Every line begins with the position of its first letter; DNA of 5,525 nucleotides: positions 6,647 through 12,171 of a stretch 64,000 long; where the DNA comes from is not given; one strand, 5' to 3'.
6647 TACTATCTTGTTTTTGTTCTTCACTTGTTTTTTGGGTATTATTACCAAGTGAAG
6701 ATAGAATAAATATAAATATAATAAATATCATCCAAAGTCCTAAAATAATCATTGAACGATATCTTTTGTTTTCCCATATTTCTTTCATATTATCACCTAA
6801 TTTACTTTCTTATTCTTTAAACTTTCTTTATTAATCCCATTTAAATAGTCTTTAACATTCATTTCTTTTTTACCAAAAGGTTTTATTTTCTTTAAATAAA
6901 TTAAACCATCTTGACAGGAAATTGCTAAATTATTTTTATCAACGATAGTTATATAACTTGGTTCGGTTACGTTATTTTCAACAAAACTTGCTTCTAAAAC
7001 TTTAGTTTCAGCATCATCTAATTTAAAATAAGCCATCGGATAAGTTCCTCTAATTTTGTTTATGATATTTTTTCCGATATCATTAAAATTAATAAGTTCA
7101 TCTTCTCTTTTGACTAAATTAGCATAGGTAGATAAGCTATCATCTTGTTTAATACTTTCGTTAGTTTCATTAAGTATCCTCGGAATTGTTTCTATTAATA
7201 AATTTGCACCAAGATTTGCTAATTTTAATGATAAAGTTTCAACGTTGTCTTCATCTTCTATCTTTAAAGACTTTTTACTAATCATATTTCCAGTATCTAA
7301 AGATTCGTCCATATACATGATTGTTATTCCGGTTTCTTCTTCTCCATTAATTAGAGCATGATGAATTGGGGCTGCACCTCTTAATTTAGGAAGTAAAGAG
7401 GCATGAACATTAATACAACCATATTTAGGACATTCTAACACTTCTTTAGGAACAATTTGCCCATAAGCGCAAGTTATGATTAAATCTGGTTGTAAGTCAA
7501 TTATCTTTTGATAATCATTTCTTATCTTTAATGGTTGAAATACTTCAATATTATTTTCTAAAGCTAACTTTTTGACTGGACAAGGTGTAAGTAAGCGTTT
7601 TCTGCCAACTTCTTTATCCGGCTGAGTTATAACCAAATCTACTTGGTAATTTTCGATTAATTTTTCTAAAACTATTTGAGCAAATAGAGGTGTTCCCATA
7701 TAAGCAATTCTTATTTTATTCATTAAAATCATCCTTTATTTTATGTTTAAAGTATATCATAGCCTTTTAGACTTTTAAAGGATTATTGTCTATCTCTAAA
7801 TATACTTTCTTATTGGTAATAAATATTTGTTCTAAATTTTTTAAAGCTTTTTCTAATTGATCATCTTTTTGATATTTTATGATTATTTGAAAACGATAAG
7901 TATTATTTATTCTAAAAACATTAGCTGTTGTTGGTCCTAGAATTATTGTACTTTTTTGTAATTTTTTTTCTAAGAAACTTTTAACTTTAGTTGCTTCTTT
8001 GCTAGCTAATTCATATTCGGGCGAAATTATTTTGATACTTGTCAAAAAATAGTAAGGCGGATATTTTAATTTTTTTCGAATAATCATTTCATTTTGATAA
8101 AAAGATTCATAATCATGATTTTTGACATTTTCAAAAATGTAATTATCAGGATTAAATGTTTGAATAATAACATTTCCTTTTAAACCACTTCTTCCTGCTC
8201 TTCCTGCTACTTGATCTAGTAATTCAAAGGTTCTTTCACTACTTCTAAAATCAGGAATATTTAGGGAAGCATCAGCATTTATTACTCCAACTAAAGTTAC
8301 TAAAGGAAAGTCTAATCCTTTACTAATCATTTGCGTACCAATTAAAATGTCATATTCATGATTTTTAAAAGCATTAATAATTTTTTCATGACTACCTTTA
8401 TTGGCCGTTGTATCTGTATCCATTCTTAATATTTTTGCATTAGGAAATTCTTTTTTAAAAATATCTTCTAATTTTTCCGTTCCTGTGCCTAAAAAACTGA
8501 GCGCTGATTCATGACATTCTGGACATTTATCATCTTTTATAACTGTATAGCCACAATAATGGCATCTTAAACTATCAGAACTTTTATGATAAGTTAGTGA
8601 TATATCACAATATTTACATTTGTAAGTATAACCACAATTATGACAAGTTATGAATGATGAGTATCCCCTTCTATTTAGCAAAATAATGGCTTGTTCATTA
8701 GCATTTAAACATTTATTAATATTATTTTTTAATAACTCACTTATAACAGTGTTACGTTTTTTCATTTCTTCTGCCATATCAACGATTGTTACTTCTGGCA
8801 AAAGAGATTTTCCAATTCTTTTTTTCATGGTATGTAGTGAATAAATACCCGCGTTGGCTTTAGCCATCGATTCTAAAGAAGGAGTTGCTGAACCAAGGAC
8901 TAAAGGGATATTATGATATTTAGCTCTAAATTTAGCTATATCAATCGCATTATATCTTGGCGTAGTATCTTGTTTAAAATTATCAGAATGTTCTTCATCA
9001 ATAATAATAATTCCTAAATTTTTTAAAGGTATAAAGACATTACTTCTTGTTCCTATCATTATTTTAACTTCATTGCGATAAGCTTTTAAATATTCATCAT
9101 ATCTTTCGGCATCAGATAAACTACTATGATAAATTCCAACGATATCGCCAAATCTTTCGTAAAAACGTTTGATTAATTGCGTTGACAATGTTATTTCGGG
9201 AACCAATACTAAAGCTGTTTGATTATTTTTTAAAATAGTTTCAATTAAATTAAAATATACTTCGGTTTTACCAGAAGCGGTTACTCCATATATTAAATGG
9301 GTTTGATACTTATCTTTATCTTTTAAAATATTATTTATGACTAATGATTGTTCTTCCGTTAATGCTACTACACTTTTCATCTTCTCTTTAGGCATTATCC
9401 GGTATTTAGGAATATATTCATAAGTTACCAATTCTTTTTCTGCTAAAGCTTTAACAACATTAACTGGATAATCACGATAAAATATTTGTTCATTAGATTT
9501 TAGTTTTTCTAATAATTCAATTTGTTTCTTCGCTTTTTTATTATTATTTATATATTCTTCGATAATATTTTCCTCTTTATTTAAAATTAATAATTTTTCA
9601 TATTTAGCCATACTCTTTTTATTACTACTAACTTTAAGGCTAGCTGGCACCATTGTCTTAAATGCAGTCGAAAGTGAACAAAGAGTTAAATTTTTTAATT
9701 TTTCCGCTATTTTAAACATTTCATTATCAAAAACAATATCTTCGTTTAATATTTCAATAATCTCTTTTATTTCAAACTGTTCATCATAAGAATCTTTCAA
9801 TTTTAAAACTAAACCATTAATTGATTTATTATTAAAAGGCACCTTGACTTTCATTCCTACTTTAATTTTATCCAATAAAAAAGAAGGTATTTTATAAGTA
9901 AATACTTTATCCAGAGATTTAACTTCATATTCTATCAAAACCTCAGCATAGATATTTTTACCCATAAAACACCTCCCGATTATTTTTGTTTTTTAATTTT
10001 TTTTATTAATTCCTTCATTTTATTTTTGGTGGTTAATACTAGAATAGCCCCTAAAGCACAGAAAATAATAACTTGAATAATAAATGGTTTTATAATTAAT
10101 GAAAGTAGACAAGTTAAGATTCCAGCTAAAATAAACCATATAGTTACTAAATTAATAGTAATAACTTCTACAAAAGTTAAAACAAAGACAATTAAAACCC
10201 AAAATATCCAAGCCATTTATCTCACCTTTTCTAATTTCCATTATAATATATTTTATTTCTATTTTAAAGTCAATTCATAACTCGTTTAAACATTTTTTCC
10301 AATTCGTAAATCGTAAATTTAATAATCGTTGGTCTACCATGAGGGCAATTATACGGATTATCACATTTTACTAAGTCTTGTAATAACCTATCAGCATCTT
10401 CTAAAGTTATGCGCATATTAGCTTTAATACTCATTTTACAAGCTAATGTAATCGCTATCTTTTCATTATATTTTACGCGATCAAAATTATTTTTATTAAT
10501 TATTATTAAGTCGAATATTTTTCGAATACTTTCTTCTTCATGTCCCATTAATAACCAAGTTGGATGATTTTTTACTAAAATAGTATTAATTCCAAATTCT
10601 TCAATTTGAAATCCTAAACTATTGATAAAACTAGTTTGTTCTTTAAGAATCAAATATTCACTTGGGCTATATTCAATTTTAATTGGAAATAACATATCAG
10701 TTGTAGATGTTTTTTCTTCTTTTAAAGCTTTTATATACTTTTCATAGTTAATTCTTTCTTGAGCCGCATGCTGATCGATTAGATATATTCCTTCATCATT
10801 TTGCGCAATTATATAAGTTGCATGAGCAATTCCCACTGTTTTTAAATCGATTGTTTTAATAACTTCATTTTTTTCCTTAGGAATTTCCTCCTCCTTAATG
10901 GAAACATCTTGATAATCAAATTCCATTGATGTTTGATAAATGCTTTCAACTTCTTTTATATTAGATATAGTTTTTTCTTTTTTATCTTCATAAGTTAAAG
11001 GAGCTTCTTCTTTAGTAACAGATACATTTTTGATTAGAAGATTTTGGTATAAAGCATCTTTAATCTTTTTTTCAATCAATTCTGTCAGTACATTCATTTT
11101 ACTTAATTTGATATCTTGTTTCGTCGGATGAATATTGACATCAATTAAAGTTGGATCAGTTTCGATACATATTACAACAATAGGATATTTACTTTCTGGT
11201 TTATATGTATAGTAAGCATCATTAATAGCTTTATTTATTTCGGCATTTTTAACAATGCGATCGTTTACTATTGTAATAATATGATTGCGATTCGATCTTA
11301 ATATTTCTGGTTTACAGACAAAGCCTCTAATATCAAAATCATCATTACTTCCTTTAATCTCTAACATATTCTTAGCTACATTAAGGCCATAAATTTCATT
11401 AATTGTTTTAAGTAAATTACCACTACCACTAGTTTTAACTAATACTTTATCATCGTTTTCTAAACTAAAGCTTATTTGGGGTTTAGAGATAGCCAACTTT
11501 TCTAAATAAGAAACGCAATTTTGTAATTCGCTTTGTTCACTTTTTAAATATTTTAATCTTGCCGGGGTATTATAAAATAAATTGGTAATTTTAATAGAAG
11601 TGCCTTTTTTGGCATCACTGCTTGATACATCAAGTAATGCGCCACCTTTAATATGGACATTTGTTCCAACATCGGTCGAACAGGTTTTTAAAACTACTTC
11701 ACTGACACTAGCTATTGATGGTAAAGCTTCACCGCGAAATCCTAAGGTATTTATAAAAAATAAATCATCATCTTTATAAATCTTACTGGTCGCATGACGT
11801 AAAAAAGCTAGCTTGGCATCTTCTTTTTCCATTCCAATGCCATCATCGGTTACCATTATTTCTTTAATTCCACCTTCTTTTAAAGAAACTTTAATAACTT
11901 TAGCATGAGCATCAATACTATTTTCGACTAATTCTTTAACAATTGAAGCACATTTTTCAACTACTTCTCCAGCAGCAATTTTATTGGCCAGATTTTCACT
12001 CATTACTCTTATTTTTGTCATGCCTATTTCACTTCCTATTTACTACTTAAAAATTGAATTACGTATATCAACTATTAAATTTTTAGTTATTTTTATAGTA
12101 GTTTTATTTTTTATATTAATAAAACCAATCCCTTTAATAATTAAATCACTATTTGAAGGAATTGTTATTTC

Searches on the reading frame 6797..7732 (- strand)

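Call 93: search_protein_families(library=pfam, proteins=[window:6797-7732:-], max_evalue=0.00001)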
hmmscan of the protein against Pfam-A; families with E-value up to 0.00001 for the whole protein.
window:6797-7732:- (311 aa): 2 families
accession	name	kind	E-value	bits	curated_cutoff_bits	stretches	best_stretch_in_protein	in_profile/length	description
PF00551.24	Formyl_trans_N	-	6.4e-40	137.3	26.1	1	8-183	2-181/181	Formyl transferase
PF02911.23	Formyl_trans_C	-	7.9e-19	68.1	21.1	1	208-300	3-99/100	Formyl transferase, C-terminal domain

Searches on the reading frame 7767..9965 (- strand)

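Call 82: search_protein_families(library=pfam, proteins=[window:7767-9965:-], max_evalue=0.00001)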
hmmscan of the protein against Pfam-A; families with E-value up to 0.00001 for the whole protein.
window:7767-9965:- (732 aa): 6 families
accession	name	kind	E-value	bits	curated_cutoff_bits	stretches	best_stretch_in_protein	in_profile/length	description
PF17764.6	PriA_3primeBD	-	1e-20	73.8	22.7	1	9-107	2-96/96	3'DNA-binding domain (3'BD)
PF18074.6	PriA_C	-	7.5e-19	68.8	26.9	1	637-729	1-95/95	Primosomal protein N C-terminal domain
PF00270.35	DEAD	-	1.1e-17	64.7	26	1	203-367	1-164/167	DEAD/DEAH box helicase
PF00271.37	Helicase_C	-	1.1e-13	51.8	23.5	1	496-594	25-110/110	Helicase conserved C-terminal domain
PF04851.21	ResIII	-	7.4e-13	49.2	22.5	1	202-363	4-163/164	Type III restriction enzyme, res subunit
PF18319.7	Zn_ribbon_PriA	-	1.9e-11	44.1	26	1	450-474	1-25/27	PriA DNA helicase Cys-rich region (CRR) domain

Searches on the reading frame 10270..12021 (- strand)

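Call 82: search_protein_families(library=pfam, proteins=[window:10270-12021:-], max_evalue=0.00001)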
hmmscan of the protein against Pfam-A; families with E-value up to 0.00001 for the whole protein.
window:10270-12021:- (583 aa): 4 families
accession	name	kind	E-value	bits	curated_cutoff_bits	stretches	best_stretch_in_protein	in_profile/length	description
PF08676.16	MutL_C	-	3.7e-35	121.1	25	1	397-536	2-140/142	MutL C terminal dimerisation domain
PF01119.25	DNA_mis_repair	-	1.5e-34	118.6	26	1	207-324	1-118/119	DNA mismatch repair protein, C-terminal domain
PF13589.12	HATPase_c_3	-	3.6e-11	43.7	25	1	26-84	5-64/137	Histidine kinase-, DNA gyrase B-, and HSP90-like ATPase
PF02518.31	HATPase_c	-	1.1e-07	32.8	26.4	1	24-78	6-63/111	Histidine kinase-, DNA gyrase B-, and HSP90-like ATPase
